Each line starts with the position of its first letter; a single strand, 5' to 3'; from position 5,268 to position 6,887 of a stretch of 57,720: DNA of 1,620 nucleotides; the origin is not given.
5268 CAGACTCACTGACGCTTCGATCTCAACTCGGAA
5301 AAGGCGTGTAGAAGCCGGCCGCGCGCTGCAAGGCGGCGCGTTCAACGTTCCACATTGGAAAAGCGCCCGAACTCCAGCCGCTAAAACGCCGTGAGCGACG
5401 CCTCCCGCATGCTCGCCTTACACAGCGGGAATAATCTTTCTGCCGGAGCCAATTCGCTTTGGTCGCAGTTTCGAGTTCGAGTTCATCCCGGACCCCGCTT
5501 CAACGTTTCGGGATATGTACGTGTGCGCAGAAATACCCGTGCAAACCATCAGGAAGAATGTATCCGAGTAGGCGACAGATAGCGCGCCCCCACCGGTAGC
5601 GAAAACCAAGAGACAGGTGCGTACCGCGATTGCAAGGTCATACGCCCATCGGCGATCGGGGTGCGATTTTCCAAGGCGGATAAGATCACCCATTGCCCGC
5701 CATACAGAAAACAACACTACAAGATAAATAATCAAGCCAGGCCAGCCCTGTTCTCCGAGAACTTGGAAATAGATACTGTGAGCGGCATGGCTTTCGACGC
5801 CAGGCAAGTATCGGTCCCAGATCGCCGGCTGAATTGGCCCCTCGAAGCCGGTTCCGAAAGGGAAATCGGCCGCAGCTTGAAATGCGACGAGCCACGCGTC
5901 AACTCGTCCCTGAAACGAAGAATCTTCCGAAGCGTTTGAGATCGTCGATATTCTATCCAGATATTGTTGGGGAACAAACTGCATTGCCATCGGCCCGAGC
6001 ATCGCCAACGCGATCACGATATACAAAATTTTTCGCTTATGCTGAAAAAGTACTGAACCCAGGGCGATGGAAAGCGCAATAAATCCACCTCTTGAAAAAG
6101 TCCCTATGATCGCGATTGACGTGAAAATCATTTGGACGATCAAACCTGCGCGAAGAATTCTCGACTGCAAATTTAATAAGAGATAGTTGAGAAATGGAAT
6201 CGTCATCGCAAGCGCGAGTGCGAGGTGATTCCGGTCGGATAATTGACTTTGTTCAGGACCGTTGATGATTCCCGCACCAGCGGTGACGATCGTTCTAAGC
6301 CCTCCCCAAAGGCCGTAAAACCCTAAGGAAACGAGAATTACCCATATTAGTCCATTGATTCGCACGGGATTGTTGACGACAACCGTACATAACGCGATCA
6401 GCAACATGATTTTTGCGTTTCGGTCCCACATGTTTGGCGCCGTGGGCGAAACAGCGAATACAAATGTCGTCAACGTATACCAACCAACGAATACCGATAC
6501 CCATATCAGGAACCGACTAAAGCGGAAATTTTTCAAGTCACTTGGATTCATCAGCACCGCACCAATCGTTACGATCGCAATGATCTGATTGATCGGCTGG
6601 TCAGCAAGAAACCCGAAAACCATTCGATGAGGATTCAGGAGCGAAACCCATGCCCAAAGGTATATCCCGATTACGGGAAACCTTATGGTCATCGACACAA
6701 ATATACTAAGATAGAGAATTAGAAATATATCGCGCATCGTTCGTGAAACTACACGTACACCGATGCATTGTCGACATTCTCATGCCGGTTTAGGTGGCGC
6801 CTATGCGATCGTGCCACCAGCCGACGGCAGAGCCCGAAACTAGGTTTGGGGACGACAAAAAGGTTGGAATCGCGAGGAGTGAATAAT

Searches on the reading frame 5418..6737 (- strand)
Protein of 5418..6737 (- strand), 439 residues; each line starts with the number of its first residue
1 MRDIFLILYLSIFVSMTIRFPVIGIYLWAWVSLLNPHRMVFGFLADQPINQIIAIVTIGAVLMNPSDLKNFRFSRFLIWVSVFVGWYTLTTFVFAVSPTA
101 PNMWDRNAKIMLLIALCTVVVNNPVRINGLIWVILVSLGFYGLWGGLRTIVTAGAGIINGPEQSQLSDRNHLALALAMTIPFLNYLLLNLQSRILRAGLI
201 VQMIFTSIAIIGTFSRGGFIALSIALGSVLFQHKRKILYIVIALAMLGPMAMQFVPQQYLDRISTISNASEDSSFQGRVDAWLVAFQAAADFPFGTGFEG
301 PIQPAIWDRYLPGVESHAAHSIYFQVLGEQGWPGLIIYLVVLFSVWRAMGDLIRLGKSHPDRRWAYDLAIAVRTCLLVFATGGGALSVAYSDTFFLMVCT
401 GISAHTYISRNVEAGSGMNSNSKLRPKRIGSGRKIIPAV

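Call 9: search_protein_families(library=pfam, proteins=[window:5418-6737:-], max_evalue=0.001)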
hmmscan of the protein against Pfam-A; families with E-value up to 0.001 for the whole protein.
window:5418-6737:- (439 aa): 2 families
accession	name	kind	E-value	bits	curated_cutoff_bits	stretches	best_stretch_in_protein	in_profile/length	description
PF04932.20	Wzy_C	-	2.4e-22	79.8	31.7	1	203-339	3-149/149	O-Antigen ligase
PF19358.4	DUF5935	-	5.4e-20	72.5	23.6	1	1-185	1-187/193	Family of unknown function (DUF5935)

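Call 10: search_protein_families(library=ncbifam, proteins=[window:5418-6737:-], max_evalue=0.001)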
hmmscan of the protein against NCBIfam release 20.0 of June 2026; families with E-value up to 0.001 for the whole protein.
window:5418-6737:- (439 aa): 1 family
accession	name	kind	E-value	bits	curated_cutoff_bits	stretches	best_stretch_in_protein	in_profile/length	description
TIGR03097.1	PEP_O_lig_1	hypoth_equivalog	2e-109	366.2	188.1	1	2-399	1-398/408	putative O-glycosylation ligase, exosortase A system-associated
